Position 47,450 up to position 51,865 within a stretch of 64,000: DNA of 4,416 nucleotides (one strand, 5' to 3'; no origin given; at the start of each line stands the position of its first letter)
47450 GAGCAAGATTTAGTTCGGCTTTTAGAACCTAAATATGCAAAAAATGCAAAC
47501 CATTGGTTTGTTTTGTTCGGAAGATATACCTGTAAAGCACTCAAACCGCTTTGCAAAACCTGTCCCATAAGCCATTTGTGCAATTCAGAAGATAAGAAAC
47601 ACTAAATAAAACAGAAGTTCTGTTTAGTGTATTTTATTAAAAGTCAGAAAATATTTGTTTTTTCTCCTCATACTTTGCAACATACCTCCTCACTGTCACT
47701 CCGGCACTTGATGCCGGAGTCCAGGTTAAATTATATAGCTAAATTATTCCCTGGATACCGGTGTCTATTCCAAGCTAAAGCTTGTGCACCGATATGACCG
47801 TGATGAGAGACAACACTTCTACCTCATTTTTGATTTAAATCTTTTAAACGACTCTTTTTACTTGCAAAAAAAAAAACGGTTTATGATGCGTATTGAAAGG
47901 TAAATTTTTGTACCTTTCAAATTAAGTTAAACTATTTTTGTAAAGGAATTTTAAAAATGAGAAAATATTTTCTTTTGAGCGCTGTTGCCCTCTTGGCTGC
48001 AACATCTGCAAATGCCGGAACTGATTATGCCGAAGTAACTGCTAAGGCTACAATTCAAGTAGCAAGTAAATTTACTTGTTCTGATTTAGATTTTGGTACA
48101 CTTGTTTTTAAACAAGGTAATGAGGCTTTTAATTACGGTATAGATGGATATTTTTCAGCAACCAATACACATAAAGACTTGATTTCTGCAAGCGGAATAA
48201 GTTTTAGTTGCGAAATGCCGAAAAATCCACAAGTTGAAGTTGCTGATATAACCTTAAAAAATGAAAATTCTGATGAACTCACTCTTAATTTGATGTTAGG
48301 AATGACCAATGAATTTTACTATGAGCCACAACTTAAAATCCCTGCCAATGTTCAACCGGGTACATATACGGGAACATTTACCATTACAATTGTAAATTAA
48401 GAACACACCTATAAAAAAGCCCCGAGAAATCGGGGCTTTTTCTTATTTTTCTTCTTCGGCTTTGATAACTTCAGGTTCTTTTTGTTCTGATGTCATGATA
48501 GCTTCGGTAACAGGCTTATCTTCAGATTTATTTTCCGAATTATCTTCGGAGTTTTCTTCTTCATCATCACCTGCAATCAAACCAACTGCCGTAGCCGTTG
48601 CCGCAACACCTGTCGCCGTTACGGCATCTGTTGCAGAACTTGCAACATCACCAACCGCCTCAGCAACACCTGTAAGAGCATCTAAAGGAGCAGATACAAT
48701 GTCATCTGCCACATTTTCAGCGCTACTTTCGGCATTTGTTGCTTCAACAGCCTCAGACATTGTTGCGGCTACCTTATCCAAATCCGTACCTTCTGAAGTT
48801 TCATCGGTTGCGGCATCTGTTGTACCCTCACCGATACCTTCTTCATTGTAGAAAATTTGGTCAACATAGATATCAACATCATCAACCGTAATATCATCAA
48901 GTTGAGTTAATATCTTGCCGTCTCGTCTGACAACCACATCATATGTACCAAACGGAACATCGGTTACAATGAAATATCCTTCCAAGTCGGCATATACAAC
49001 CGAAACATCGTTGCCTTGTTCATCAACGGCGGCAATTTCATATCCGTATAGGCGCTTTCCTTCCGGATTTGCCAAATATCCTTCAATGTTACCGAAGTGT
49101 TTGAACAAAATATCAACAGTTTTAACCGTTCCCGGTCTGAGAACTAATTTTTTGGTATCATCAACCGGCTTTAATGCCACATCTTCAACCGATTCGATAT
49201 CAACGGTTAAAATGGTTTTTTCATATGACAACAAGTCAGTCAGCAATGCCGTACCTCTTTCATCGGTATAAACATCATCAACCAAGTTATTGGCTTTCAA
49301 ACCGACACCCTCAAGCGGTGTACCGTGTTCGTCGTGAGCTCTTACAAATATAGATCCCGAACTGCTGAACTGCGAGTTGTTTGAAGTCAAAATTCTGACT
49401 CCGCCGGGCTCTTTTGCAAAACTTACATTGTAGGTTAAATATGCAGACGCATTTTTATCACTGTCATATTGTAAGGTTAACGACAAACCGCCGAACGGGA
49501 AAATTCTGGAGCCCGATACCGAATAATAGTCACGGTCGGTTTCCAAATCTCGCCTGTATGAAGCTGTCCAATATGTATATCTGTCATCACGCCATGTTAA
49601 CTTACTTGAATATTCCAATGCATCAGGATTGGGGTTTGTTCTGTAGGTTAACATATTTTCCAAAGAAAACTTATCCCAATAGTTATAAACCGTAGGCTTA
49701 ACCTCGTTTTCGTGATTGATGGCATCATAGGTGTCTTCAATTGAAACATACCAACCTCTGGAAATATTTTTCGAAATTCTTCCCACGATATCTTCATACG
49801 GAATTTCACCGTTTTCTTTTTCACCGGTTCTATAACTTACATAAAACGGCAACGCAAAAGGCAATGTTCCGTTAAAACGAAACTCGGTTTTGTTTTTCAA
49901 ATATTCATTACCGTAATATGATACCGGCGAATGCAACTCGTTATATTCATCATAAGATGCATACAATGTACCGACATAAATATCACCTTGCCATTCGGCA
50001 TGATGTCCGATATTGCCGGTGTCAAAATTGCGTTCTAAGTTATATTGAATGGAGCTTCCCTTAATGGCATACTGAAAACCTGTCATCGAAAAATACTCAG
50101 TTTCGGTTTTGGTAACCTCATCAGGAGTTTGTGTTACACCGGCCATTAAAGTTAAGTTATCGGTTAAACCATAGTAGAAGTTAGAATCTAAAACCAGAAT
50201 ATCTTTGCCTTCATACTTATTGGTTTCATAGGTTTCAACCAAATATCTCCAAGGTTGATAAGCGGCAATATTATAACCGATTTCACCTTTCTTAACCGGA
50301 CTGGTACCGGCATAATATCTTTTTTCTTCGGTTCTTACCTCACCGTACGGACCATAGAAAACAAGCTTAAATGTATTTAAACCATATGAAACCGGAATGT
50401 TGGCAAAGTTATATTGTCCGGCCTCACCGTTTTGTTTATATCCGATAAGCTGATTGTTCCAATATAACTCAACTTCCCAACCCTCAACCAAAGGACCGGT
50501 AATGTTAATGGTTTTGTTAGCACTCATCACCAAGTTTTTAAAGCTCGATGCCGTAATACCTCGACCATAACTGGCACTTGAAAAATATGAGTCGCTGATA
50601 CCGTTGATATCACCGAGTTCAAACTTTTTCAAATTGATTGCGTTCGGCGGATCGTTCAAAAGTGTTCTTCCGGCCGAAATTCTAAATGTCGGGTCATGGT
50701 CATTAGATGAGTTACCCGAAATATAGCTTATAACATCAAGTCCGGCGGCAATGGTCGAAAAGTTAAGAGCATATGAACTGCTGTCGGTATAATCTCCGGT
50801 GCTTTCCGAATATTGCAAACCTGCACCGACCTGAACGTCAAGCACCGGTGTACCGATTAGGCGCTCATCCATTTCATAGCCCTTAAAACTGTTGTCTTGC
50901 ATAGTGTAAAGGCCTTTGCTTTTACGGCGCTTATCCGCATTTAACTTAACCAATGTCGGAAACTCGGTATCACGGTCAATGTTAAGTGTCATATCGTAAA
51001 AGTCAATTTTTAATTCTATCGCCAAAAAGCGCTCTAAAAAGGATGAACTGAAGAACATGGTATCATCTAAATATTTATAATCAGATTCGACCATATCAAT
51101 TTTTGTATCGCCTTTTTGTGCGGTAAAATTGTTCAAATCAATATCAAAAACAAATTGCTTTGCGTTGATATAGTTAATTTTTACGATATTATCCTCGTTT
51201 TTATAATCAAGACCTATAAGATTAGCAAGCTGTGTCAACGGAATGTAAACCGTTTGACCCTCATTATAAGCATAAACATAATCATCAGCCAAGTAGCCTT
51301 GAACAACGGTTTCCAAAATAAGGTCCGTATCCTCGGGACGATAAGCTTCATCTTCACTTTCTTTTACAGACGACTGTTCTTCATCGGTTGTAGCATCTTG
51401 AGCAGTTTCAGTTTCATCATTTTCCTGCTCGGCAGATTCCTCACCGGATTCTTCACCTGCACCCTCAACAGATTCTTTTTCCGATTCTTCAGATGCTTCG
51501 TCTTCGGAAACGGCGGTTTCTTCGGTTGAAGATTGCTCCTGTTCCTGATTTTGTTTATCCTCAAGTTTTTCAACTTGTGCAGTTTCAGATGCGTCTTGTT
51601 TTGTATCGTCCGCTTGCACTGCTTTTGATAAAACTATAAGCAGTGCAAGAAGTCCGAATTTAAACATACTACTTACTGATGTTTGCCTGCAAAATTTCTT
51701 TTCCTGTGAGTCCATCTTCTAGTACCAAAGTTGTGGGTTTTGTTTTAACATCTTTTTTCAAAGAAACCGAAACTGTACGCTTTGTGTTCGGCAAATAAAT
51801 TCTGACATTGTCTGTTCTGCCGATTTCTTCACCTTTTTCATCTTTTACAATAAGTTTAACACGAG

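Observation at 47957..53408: Archaic (sigma/Csu-type) chaperone-usher pilus operon and four dispersed SCPU major-subunit paralogs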

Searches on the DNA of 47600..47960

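Call 36: search_rna_families(source=window, start=47600, end=47960, threshold=evalue, max_evalue=10, show_alignments=2)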
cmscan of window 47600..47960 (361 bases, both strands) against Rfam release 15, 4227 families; matches with E-value up to 10: 4.
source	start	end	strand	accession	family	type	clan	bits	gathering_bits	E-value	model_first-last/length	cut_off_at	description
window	47658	47694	+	RF02753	ES173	Gene; sRNA;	-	18.5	90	0.44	1-64/64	no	ES173 sRNA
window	47630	47676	-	RF00569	SNORD19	Gene; snRNA; snoRNA; CD-box;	CL00048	14.9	35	7.1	1-76/76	no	Small nucleolar RNA SNORD19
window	47713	47764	+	RF03526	mir-7177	Gene; miRNA;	-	12.8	86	9.8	1-71/71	no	mir-7177 microRNA precursor family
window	47601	47766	+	RF01946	KCNQ1OT1_1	Gene; lncRNA;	-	10.1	70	0.11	282-464/464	no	KCNQ1 overlapping transcript 1 conserved region 1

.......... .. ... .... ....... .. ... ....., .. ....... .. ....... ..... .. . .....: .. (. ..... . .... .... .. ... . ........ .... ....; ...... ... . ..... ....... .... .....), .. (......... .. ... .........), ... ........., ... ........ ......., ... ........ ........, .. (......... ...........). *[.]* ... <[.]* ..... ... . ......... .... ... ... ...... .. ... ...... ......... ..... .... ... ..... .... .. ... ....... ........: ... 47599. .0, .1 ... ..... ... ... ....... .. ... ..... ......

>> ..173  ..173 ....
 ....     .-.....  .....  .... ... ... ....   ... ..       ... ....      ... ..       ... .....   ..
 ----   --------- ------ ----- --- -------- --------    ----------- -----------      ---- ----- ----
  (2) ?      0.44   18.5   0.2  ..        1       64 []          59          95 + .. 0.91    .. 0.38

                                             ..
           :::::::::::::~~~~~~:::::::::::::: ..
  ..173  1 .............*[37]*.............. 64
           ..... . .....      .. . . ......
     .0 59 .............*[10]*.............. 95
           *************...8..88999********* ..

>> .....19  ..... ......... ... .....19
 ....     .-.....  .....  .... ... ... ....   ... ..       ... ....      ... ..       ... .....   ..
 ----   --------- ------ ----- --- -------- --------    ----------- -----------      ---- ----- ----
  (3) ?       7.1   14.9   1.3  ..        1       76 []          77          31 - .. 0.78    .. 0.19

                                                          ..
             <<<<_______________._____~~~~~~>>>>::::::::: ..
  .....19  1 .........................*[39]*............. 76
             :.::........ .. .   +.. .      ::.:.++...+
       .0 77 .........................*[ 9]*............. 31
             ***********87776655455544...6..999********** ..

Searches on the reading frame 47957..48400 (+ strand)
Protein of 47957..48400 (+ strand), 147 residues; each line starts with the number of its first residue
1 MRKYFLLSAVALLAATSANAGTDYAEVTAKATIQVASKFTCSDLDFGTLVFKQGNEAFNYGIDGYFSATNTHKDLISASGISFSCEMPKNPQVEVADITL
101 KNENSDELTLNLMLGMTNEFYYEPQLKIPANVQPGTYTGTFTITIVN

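Call 5: search_protein_families(library=pfam, proteins=[window:47957-48400:+], max_evalue=1)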
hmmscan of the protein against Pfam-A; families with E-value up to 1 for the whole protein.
window:47957-48400:+ (147 aa): 3 families
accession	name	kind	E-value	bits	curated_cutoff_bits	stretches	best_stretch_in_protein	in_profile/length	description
PF14352.11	DUF4402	-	1.4e-05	26.2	25.2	1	92-145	76-127/129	Domain of unknown function (DUF4402)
PF22680.2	Glyco_hydro_123_N_2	-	0.029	14.7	27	1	126-144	123-141/142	Glycoside hydrolase 123 N-terminal domain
PF13296.11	T6SS_Vgr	-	0.033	14.7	22.4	1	28-99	17-88/108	Putative type VI secretion system Rhs element Vgr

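Call 6: search_protein_families(library=ncbifam, proteins=[window:47957-48400:+], max_evalue=1)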
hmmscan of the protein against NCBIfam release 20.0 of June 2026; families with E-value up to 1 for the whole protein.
window:47957-48400:+ (147 aa): 0 families

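Call 47: find_encoding_contigs(protein=window:47957-48400:+, flank=1500, max_places=10)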
Protein window:47957-48400:+ (147 aa): 6 contigs read that carry it; 4 places shown.
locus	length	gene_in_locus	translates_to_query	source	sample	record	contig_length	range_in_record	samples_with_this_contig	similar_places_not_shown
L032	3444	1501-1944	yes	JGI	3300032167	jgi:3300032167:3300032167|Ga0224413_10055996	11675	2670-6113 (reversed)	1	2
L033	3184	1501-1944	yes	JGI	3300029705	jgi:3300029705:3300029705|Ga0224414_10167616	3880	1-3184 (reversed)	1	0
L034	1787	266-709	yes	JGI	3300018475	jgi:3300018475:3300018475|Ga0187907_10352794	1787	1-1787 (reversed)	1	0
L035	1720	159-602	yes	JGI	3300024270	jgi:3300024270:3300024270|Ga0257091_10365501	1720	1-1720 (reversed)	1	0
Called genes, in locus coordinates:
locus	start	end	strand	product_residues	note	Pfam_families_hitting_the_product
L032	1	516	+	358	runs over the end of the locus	PF00814:TsaD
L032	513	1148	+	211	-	PF00730:HhH-GPD, PF00633:HHH (weak)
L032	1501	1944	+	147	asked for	PF14352:DUF4402 (faint)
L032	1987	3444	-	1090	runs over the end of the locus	PF13620:CarboxypepD_reg (weak)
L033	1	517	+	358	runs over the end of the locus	PF00814:TsaD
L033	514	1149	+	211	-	PF00730:HhH-GPD, PF00633:HHH (weak)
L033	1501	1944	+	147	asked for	PF14352:DUF4402 (faint)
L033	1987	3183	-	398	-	?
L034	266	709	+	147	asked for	PF14352:DUF4402 (faint)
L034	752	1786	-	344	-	?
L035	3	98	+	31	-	?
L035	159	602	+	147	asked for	PF14352:DUF4402 (faint)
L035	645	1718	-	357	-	?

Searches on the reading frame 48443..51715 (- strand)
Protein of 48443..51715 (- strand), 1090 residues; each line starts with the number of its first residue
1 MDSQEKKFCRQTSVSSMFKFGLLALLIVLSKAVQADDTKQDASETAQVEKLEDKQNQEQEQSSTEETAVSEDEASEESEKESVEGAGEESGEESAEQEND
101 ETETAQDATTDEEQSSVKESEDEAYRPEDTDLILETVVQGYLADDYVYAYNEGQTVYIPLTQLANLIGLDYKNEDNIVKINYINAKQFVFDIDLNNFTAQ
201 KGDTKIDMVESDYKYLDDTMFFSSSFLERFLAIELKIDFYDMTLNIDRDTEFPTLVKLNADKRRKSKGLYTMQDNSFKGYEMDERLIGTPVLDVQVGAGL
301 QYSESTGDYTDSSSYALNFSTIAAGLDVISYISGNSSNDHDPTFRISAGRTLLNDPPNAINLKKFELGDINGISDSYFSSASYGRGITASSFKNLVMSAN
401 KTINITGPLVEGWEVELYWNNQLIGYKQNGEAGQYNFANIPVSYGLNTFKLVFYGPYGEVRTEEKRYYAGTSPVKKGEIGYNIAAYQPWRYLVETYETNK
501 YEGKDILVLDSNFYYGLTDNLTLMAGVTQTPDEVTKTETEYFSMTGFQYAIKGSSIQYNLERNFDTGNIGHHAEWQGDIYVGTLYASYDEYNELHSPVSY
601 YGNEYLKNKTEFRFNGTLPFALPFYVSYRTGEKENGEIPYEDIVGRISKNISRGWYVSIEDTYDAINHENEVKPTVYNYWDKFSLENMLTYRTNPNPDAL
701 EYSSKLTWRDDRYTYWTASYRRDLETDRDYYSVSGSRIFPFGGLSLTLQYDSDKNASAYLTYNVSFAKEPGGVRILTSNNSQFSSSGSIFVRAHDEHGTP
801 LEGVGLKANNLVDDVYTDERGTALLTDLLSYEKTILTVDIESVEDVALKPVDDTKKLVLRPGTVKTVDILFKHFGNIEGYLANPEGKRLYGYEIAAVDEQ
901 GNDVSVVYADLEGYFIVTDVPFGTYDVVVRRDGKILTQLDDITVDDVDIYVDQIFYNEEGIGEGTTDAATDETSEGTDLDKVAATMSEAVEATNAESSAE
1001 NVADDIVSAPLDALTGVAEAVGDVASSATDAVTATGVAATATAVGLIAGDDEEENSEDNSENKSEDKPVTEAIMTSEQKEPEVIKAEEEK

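Call 5: search_protein_families(library=pfam, proteins=[window:48443-51715:-], max_evalue=1)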
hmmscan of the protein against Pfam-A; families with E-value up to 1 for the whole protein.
window:48443-51715:- (1090 aa): 1 family
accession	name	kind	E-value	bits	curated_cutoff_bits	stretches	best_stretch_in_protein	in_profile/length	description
PF13620.12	CarboxypepD_reg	-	3.5e-09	37.3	32.3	1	877-946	2-71/82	Carboxypeptidase regulatory-like domain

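Call 6: search_protein_families(library=ncbifam, proteins=[window:48443-51715:-], max_evalue=1)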
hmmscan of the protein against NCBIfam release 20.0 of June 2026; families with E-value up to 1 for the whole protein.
window:48443-51715:- (1090 aa): 0 families

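Call 7: search_solved_structures(query=window:48443-51715:-, max_evalue=10, show_alignments=2)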
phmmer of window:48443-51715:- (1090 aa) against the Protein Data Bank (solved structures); distinct sequences matched with E-value up to 10: 2.
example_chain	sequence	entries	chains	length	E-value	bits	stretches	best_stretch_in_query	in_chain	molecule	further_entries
1yhb_A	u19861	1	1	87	1.7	9.6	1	244-282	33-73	GENE V PROTEIN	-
1vqd_A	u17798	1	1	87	1.8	9.5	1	244-282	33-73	GENE V PROTEIN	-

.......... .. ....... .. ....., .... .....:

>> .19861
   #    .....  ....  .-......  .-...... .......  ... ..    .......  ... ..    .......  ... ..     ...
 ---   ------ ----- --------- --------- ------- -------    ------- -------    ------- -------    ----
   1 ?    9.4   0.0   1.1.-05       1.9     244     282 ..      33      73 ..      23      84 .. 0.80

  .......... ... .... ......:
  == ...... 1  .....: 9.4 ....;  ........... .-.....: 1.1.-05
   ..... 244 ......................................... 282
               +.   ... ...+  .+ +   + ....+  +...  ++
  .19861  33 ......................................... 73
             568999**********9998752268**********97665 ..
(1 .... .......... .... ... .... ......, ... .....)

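Call 10: find_homologous_proteins(query=window:48443-51715:-, max_evalue=0.001)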
Query window:48443-51715:- (1090 aa): 84 proteins with E <= 0.001 among 8000 candidates.
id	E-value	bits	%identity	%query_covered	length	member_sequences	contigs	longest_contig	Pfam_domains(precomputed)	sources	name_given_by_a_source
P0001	0.0e+0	2386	100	99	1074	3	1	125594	PF13620.13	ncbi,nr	ncbi:MAG: hypothetical protein E7016_00355 [Alphaproteobacteria bacterium]|nr:hypothetical protein [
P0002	0.0e+0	1856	86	89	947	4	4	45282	PF13620.13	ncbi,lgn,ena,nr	ncbi:MAG: hypothetical protein IJ019_04990 [Alphaproteobacteria bacterium]|nr:hypothetical protein [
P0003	0.0e+0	1377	69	77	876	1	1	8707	PF13620.13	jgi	-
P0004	0.0e+0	1190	62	76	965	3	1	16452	PF13620.13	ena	-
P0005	0.0e+0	1190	60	79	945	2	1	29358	PF13620.13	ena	-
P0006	0.0e+0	1184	60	78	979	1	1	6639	PF13620.13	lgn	-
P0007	0.0e+0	1184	61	78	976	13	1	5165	PF13620.13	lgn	-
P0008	0.0e+0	1177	59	78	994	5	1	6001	PF13620.13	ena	-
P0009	0.0e+0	1165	56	84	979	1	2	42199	PF13715.13,PF13620.13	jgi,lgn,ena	-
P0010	0.0e+0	1137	57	79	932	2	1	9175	PF13620.13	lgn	-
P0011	0.0e+0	1131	60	77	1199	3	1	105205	PF13620.13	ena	-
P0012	0.0e+0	1108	53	87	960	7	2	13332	PF13620.13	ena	-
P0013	0.0e+0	1081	52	88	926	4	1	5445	PF13620.13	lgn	-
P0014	0.0e+0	1068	54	79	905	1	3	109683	PF13620.13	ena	-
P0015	0.0e+0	1062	54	80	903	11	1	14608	PF13715.13,PF13620.13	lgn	-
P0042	5.7e-259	880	49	75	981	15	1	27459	PF13715.13,PF00577.27,PF13620.13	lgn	-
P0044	6.4e-257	873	49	76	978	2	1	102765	PF13715.13,PF00577.27,PF13620.13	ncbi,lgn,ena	-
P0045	5.5e-256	870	49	76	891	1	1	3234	PF13715.13,PF00577.27,PF13620.13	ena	-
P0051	1.5e-249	849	48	76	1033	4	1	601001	PF13715.13,PF13620.13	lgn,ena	-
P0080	2.1e-31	127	23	68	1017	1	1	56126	PF05036.19,PF13620.13,PF17210.10,PF07833.17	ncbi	-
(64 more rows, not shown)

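Call 21: find_encoding_contigs(protein=P0051, flank=8000, max_places=2)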
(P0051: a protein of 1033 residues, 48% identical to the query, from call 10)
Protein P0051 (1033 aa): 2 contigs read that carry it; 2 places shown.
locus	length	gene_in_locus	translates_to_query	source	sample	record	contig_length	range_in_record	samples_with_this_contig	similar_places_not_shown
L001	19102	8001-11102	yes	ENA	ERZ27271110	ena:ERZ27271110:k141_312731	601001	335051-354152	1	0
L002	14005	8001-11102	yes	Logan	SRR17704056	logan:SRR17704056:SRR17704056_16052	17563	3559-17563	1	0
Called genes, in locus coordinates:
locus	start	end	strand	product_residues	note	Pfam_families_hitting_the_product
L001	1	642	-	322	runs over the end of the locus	PF01073:3Beta_HSD, PF01370:Epimerase, PF02719:Polysacc_synt_2, PF04321:RmlD_sub_bind, PF05368:NmrA, PF13460:NAD_binding_10, PF16363:GDP_Man_Dehyd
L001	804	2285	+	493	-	PF00772:DnaB, PF13481:AAA_25, PF03796:DnaB_C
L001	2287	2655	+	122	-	PF03692:CxxCxxCC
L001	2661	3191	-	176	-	PF00583:Acetyltransf_1 (weak), PF13673:Acetyltransf_10, PF13508:Acetyltransf_7 (weak)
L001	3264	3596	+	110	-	PF04266:ASCH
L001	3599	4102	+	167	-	-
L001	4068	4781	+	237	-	PF01863:YgjP-like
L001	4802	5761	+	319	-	PF14352:DUF4402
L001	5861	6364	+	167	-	-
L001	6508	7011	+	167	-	PF14352:DUF4402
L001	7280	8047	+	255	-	-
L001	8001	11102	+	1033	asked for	PF13715:CarbopepD_reg_2 (faint), PF13620:CarboxypepD_reg (weak)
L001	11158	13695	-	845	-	PF10101:DUF2339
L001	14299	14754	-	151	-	PF04355:BamE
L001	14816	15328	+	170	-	PF02620:YceD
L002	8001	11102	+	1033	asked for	PF13715:CarbopepD_reg_2 (faint), PF13620:CarboxypepD_reg (weak)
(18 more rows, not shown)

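Call 22: find_encoding_contigs(protein=P0080, flank=8000, max_places=2)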
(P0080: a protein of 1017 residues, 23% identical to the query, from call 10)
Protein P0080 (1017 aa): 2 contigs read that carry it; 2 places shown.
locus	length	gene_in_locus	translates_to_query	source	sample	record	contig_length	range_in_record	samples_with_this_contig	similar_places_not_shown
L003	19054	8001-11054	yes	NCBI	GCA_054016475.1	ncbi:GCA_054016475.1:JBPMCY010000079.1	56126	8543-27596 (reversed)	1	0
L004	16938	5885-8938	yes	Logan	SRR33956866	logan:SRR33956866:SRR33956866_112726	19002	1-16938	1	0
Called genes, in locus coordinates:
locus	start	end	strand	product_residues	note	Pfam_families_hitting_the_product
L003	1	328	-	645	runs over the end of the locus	PF00460:Flg_bb_rod (weak), PF22638:FlgK_D1, PF21158:flgK_1st_1, PF06429:Flg_bbr_C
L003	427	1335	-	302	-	PF10135:Rod-binding, PF01832:Glucosaminidase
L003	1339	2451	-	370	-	PF02119:FlgI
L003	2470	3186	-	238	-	PF02107:FlgH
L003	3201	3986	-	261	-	PF00460:Flg_bb_rod, PF22692:LlgE_F_G_D1, PF06429:Flg_bbr_C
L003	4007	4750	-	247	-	PF22692:LlgE_F_G_D1, PF06429:Flg_bbr_C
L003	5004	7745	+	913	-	PF07721:TPR_4 (faint), PF12895:ANAPC3 (faint), PF13431:TPR_17 (weak), PF13432:TPR_16 (weak), PF00515:TPR_1, PF07719:TPR_2 (weak), PF13432:TPR_16 (weak), PF04230:PS_pyruv_trans, +11 more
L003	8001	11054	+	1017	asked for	PF07833:Cu_amine_oxidN1 (faint), PF13620:CarboxypepD_reg (faint), PF17210:SdrD_B (faint), PF05036:SPOR (weak)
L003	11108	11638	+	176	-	-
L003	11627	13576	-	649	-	PF04932:Wzy_C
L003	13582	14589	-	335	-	PF14352:DUF4402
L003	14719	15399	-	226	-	-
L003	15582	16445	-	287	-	-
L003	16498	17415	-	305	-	PF16539:FlgT_M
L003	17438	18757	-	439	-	PF00460:Flg_bb_rod, PF22692:LlgE_F_G_D1 (weak), PF07559:FlgE_D2, PF06429:Flg_bbr_C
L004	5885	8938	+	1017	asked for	PF07833:Cu_amine_oxidN1 (faint), PF13620:CarboxypepD_reg (faint), PF17210:SdrD_B (faint), PF05036:SPOR (weak)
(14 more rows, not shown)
